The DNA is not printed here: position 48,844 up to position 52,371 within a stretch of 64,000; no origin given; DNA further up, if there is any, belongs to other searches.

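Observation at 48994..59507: SusC/SusD locus whose only enzyme candidates are two T9SS-secreted arylsulfotransferase-family propellers, with no glycoside hydrolase, lyase or sulfatase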

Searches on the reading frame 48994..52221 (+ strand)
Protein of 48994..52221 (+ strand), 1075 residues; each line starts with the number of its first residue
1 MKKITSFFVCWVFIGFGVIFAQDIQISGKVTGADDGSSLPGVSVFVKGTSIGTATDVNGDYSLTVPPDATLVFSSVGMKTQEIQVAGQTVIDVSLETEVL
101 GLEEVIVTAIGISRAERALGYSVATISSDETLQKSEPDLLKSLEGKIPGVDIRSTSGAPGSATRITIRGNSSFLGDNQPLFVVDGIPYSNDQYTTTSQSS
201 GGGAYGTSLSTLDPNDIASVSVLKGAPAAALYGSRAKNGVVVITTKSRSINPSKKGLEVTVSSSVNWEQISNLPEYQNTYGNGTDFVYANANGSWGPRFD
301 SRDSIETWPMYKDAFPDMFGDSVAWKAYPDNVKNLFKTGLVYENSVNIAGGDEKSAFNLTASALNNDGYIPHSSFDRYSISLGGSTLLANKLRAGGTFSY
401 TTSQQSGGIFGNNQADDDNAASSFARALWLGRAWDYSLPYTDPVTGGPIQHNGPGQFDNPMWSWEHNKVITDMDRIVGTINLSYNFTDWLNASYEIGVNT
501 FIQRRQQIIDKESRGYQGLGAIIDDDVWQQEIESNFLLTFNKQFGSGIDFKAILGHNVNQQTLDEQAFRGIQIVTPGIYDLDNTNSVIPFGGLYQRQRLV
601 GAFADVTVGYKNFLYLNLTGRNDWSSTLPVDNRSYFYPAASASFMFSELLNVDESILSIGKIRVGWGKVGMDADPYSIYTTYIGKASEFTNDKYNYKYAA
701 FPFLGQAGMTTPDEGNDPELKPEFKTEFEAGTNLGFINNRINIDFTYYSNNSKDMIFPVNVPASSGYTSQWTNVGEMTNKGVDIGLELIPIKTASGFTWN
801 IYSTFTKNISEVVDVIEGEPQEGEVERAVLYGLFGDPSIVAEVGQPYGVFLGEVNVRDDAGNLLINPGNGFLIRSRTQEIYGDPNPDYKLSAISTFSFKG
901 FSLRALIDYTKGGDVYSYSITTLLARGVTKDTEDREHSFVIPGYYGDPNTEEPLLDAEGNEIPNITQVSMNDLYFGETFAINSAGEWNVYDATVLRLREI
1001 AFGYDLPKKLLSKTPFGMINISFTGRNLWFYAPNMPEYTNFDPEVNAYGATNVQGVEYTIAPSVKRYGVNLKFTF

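Call 3: search_protein_families(library=pfam, proteins=[window:48994-52221:+], max_evalue=0.01)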
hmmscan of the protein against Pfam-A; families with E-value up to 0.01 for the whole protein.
window:48994-52221:+ (1075 aa): 4 families
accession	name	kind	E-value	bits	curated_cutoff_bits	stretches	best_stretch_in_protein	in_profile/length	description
PF07715.20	Plug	-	6.7e-19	68.8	23.9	1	118-240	4-107/107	TonB-dependent Receptor Plug Domain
PF13715.12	CarbopepD_reg_2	-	1.5e-18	67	32.2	1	26-107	1-88/88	CarboxypepD_reg-like domain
PF13620.12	CarboxypepD_reg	-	7.2e-10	39.5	32.3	1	25-95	1-81/82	Carboxypeptidase regulatory-like domain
PF23591.1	CILP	-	0.0024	18.3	27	1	23-70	4-50/90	Cartilage intermediate layer protein 1-like domain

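Call 4: search_protein_families(library=ncbifam, proteins=[window:48994-52221:+], max_evalue=0.01)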
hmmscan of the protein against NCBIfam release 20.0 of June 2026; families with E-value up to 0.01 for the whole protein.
window:48994-52221:+ (1075 aa): 8 families
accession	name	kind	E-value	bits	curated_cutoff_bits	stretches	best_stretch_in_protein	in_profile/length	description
TIGR04056.1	OMP_RagA_SusC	subfamily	1.3e-180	603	368.25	1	24-1075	1-981/981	SusC/RagA family TonB-linked outer membrane protein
TIGR04057.1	SusC_RagA_signa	signature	1.5e-14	53.5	46.2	1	216-246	1-31/31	SusC/RagA subfamily TonB-dependent outer membrane receptor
NF010048.1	PRK13524.1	subfamily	3.5e-13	48.9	493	1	84-249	22-179/744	FepA family TonB-dependent siderophore receptor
NF010051.0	PRK13528.1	subfamily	6.7e-09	34.5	583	1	116-248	48-174/727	FepA family TonB-dependent siderophore receptor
TIGR01779.1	TonB-B12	equivalog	3.5e-07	29.1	599.7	1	95-253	22-161/614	TonB-dependent vitamin B12 receptor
NF010010.0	PRK13483.1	equivalog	7.4e-07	27.5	927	1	100-248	31-165/660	ligand-gated channel protein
NF053692.1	BamP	equivalog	1.6e-05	24.5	230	1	1-109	1-112/251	BamP family beta-barrel-assembly machinery protein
TIGR01776.1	TonB-tbp-lbp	subfamily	0.0046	14.9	468.8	1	99-247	48-190/946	lactoferrin/transferrin family TonB-dependent receptor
